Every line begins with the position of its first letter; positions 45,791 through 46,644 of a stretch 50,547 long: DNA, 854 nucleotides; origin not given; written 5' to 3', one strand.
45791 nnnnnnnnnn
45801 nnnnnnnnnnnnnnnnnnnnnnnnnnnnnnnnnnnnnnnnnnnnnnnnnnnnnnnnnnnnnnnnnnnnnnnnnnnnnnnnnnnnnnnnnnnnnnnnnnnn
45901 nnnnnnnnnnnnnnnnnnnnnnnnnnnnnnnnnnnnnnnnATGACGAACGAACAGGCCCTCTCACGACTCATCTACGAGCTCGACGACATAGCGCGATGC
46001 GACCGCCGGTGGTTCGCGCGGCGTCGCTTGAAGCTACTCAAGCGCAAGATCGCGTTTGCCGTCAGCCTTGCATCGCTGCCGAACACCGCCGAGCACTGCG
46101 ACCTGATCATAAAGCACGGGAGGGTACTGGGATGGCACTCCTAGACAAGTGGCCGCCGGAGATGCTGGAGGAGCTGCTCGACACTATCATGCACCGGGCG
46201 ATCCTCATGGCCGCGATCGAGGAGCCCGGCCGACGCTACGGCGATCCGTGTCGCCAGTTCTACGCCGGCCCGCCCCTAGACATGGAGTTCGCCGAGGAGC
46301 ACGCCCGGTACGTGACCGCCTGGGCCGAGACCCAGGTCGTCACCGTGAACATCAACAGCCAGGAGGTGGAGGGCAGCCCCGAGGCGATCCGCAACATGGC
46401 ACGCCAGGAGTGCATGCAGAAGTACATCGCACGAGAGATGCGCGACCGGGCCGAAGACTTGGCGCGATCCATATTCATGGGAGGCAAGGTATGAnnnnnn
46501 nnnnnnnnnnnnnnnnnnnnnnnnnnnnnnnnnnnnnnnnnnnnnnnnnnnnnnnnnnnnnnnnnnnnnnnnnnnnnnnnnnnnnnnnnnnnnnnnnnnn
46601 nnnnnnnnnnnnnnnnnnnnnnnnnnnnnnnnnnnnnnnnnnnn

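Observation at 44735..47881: Phage RNA-repair module: RtcB ligase + RlaP-type nucleotidyltransferase + HAD 3'-phosphatase-like protein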

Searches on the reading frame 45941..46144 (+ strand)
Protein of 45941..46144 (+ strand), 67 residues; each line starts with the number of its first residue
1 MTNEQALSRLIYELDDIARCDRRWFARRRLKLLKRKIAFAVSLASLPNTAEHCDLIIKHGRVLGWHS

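Call 3: search_protein_families(library=pfam, proteins=[window:45941-46144:+], max_evalue=0.01)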
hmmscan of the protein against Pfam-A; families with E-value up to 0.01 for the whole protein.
window:45941-46144:+ (67 aa): 0 families

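Call 11: search_protein_families(library=phrogs, proteins=[window:45941-46144:+], max_evalue=0.01)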
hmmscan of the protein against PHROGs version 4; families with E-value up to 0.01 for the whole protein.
window:45941-46144:+ (67 aa): 0 families

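Call 56: search_protein_families(library=ncbifam, proteins=[window:45941-46144:+], max_evalue=0.01)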
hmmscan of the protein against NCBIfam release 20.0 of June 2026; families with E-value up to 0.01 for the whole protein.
window:45941-46144:+ (67 aa): 0 families

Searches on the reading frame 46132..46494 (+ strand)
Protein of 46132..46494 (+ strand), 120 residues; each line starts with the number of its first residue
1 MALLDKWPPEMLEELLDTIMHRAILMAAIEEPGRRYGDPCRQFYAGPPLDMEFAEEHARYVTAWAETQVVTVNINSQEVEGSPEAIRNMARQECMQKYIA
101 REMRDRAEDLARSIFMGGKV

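Call 3: search_protein_families(library=pfam, proteins=[window:46132-46494:+], max_evalue=0.01)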
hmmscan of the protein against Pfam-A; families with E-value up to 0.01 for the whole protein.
window:46132-46494:+ (120 aa): 0 families

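Call 11: search_protein_families(library=phrogs, proteins=[window:46132-46494:+], max_evalue=0.01)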
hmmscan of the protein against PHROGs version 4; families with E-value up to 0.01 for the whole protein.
window:46132-46494:+ (120 aa): 0 families

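Call 47: search_dna_similar(query=window:46132-46491:+, collection=phages, mode=protein, max_evalue=0.01, max_rows=20)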
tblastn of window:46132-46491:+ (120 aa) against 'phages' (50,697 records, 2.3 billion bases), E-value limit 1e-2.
No match.

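Call 56: search_protein_families(library=ncbifam, proteins=[window:46132-46494:+], max_evalue=0.01)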
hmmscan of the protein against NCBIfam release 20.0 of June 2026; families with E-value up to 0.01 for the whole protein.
window:46132-46494:+ (120 aa): 0 families

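Call 62: search_protein_representatives(protein=window:46132-46491:+)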
Query: 120 residues. Proteins with E-value up to 0.001 (for the whole library): 2; up to 1e-10: 2; up to 1e-30: 1. The best 2 are listed.
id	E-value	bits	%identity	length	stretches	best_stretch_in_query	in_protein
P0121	1.7e-46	173.4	75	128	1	1-118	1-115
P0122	2.5e-19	85.8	43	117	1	1-117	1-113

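Call 78: predict_structure(alignment_id=A4)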
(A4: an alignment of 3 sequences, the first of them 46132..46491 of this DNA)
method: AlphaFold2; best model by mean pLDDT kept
length: 120 residues; sequences in the alignment: 3
mean_pLDDT: 74.9   pTM: 0.57
mean pLDDT of the five models: 74.9, 73.4, 72.5, 65.9, 65.4
residues with pLDDT >= 90: 0; 70-90: 87; 50-70: 33; < 50: 0
segments of 3 or more residues with pLDDT < 50: none
pLDDT, mean of each block of 10 residues (from residue 1): 74 81 83 66 75 56 67 87 84 77 81 69
secondary structure, 60 per line:
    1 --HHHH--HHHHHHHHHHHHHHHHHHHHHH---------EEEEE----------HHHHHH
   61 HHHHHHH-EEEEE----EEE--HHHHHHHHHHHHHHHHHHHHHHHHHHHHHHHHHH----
elements in order: H3-6 H9-30 E40-44 H55-67 E69-73 E78-80 H83-116

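Call 82: fold_search(model_id=the predicted structure, library=pdb)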
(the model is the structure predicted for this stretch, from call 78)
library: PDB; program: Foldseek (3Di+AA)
matches with E <= 10: 37; with E <= 0.001: 0
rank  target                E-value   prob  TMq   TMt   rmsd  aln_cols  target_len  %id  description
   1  2ihr                  1.6e+00  0.12  0.25  0.11  10.2        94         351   12  RF2 of Thermus thermophilus (released 2007-02-20)
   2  6j68_A                1.8e+00  0.07  0.19  0.18  12.1        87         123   10  Structure of KIBRA and LATS1 Complex (released 2019-09-25)
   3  6jjy_A                2.0e+00  0.08  0.19  0.18  10.8        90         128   10  Crystal Structure of KIBRA and beta-Dystroglycan (released 2019-09-25)
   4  4tps_A                2.5e+00  0.03  0.13  0.12  14.2       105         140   14  Sporulation Inhibitor of DNA Replication, SirA, in complex with Domain I of DnaA (released 2014-07-30)
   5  9mtr_2w               2.7e+00  0.11  0.28  0.13  11.3        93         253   16  Crystal structure of the wild-type Thermus thermophilus 70S ribosome in complex with mRNA, A-site GGS-mutant Release  (released 2025-06-18)
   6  6jjx_A                2.7e+00  0.06  0.19  0.20  11.6        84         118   11  Crystal Structure of KIBRA and Angiomotin complex (released 2019-09-25)
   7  2ysd_MODEL_1_A        2.9e+00  0.09  0.17  0.34  10.7        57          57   10  Solution structure of the first WW domain from the human membrane-associated guanylate kinase, WW and PDZ doma (released 2007-10-09)
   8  9o3e_H                3.1e+00  0.06  0.22  0.13  15.4       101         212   10  Plasmodium falciparum 20S proteasome bound to inhibitor 159 (released 2025-11-12)
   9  6jjx_B                3.1e+00  0.06  0.19  0.18  11.9        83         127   11  Crystal Structure of KIBRA and Angiomotin complex (released 2019-09-25)
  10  9mtq_2w               3.3e+00  0.08  0.27  0.14  11.4        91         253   20  Crystal structure of the wild-type Thermus thermophilus 70S ribosome in complex with mRNA, A-site GGD-mutant Release  (released 2025-06-18)
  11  9d7r_2w               3.3e+00  0.08  0.23  0.13  10.8        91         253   15  Crystal structure of the wild-type Thermus thermophilus 70S ribosome in complex with Fva1 antimicrobial peptide, mRNA (released 2024-11-13)
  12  5j30_QY               3.3e+00  0.06  0.24  0.15  11.8       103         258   17  Thermus thermophilus 70S termination complex containing E. coli RF1 (released 2016-10-12)
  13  4v63_AX               4.0e+00  0.08  0.29  0.11  10.6        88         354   20  Structural basis for translation termination on the 70S ribosome. (released 2014-07-09)
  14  8oir_Aa               4.0e+00  0.06  0.27  0.11  11.2       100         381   17  55S human mitochondrial ribosome with mtRF1 and P-site tRNA (released 2023-06-14)
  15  4kfs_B                4.3e+00  0.07  0.17  0.11  11.0        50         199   18  Structure of the genome packaging NTPase B204 from Sulfolobus turreted icosahedral virus 2 in complex with AMP (released 2013-05-22)
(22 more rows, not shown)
